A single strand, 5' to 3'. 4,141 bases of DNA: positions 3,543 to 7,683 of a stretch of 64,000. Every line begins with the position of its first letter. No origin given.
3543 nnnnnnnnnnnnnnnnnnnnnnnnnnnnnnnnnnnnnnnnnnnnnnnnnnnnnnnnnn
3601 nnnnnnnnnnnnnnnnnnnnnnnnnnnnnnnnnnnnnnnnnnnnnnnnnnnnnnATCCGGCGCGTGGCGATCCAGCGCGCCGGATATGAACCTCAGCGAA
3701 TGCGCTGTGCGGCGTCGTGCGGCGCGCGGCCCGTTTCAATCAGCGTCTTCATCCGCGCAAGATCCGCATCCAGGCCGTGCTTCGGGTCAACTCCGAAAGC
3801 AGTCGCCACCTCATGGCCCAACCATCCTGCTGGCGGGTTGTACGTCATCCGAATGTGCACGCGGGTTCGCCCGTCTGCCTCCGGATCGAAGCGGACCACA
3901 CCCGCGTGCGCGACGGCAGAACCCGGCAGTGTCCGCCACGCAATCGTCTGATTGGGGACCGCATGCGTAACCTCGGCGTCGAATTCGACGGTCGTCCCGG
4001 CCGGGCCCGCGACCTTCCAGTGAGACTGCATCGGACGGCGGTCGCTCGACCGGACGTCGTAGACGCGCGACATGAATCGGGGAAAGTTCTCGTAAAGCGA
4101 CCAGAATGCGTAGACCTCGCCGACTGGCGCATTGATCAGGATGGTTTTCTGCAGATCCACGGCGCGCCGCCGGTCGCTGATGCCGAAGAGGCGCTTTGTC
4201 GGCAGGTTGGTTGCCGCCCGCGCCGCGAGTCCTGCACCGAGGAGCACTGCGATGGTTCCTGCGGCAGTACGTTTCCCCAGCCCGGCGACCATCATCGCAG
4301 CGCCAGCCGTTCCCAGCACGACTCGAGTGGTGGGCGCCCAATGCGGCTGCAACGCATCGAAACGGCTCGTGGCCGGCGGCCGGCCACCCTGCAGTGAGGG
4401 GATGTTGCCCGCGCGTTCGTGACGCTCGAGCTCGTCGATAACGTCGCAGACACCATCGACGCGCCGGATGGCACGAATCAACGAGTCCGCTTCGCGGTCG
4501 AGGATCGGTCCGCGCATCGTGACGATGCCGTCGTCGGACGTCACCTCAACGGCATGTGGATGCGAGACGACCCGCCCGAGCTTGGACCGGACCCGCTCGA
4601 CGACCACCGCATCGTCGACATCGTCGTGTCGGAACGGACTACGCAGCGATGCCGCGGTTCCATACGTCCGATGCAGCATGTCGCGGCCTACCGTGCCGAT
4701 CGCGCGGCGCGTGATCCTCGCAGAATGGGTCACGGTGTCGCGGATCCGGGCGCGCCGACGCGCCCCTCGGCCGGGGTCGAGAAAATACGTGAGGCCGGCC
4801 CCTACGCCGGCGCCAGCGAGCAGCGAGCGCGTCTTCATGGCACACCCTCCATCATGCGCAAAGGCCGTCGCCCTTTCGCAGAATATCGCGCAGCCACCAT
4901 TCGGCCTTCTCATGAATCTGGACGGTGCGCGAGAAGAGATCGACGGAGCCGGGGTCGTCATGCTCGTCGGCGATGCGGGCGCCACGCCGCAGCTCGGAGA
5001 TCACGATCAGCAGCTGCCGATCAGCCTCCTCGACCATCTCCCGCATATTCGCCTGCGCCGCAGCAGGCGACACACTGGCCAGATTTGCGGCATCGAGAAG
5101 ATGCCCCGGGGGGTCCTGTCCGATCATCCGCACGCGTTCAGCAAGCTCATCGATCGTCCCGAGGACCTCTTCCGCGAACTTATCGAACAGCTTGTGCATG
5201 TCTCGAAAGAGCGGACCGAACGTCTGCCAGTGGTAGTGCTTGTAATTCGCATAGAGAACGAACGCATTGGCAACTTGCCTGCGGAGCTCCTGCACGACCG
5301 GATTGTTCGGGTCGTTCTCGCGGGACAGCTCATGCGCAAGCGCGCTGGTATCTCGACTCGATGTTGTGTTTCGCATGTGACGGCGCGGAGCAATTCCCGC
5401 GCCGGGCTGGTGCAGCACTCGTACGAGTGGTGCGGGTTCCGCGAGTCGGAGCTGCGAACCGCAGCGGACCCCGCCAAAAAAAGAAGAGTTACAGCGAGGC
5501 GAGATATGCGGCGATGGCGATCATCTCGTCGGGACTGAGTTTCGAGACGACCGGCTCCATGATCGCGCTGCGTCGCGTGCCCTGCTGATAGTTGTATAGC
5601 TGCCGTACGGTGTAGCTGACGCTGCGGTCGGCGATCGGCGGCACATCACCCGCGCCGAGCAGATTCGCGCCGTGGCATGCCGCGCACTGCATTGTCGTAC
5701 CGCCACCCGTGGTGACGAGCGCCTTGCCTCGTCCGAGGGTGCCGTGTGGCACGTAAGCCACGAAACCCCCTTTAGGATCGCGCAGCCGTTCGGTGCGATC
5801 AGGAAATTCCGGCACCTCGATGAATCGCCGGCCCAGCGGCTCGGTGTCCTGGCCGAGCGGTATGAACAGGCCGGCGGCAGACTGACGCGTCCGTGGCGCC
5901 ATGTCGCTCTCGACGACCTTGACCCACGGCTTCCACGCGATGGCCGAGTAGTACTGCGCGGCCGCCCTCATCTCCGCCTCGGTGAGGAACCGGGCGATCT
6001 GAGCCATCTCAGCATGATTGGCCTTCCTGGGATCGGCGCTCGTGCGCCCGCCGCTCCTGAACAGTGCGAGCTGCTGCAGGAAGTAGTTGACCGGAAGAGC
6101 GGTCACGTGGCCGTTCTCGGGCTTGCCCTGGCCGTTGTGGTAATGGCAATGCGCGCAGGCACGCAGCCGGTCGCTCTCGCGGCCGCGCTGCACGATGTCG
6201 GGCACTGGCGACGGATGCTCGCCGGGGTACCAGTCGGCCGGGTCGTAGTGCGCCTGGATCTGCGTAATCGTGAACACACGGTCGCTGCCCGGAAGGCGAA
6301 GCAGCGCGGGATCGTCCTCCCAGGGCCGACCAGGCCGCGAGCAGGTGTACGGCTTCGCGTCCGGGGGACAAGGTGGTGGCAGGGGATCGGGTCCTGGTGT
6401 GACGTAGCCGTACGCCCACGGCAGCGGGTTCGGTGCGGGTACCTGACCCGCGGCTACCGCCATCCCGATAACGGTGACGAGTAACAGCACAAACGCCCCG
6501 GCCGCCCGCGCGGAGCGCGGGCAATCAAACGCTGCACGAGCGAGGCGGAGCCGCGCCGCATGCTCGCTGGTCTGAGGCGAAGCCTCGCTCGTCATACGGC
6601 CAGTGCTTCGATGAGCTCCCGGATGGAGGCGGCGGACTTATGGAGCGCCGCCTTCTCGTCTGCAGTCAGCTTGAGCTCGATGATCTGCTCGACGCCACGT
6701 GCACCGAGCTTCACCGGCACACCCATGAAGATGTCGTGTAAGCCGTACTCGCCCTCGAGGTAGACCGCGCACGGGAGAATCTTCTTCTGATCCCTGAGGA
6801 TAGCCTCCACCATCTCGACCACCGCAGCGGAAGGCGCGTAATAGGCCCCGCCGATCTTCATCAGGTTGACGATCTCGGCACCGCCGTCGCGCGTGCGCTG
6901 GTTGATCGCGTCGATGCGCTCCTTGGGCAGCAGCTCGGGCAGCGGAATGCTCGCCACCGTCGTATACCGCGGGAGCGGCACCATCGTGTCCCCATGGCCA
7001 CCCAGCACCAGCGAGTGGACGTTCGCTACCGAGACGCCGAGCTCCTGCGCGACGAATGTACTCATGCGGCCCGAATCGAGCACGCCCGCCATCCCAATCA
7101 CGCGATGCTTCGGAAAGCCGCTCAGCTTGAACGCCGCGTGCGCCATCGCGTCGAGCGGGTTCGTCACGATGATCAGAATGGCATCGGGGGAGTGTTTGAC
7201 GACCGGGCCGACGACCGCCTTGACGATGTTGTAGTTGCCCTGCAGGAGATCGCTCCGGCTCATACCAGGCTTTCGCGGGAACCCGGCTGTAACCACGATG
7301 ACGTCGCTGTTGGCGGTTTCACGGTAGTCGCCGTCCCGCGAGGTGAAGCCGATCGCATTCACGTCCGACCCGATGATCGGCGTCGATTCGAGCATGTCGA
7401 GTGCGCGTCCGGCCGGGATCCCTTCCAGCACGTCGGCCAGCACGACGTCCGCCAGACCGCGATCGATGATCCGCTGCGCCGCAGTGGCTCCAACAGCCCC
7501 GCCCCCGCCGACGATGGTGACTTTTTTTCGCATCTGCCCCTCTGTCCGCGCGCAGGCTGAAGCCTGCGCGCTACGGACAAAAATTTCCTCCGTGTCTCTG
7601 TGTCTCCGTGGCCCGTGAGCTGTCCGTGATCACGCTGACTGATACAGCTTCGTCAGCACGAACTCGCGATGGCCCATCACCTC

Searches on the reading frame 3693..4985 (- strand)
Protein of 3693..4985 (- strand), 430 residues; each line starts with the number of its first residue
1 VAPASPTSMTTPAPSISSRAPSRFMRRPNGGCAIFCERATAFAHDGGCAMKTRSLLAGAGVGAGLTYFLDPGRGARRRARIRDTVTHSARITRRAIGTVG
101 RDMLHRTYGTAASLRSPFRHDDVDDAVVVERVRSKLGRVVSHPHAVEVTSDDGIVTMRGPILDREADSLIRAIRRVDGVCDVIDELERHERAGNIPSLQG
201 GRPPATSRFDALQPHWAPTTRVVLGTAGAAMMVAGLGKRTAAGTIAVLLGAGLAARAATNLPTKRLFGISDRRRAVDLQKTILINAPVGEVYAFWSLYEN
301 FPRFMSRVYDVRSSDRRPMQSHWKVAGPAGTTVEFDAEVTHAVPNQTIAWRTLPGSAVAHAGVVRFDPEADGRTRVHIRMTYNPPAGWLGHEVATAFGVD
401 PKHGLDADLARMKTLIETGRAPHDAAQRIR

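Call 52: search_protein_families(library=pfam, proteins=[window:3693-4985:-], max_evalue=0.00001)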
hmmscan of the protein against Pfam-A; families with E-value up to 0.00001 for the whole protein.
window:3693-4985:- (430 aa): 2 families
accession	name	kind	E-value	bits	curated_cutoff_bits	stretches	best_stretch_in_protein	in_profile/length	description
PF03364.25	Polyketide_cyc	-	5.6e-14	52.9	23.4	1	284-395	1-110/126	Polyketide cyclase / dehydrase and lipid transport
PF10604.15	Polyketide_cyc2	-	3.8e-11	43.9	27.4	1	277-417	3-142/142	Polyketide cyclase / dehydrase and lipid transport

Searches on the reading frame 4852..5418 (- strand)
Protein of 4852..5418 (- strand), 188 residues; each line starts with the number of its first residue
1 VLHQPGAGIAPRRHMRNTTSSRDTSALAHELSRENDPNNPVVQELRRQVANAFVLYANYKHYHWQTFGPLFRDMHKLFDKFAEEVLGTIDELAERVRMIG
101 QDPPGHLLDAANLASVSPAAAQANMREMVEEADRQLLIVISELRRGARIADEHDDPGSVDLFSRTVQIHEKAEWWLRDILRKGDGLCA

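Call 52: search_protein_families(library=pfam, proteins=[window:4852-5418:-], max_evalue=0.00001)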
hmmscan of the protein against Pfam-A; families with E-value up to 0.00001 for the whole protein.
window:4852-5418:- (188 aa): 1 family
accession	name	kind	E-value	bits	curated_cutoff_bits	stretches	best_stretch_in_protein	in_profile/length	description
PF00210.30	Ferritin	-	1.7e-29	103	24.5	1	43-183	2-139/142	Ferritin-like domain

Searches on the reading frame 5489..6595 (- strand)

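Call 52: search_protein_families(library=pfam, proteins=[window:5489-6595:-], max_evalue=0.00001)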
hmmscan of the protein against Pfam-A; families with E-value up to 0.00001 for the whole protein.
window:5489-6595:- (368 aa): 2 families
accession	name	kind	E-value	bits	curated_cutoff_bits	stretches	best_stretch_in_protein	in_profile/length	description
PF00034.26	Cytochrom_C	-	4.4e-13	50.8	21.3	1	291-368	5-89/90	Cytochrome c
PF13442.11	Cytochrome_CBB3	-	3.7e-08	34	27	0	302-365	12-68/68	Cytochrome C oxidase, cbb3-type, subunit III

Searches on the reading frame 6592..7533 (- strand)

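Call 52: search_protein_families(library=pfam, proteins=[window:6592-7533:-], max_evalue=0.00001)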
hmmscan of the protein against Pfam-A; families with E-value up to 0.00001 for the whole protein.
window:6592-7533:- (313 aa): 2 families
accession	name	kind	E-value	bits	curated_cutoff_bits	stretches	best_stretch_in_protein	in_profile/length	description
PF00056.29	Ldh_1_N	-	8.5e-37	126.8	27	1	4-147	2-141/141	lactate/malate dehydrogenase, NAD binding domain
PF02866.23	Ldh_1_C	-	7e-32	111.2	22.6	1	152-309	3-168/174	lactate/malate dehydrogenase, alpha/beta C-terminal domain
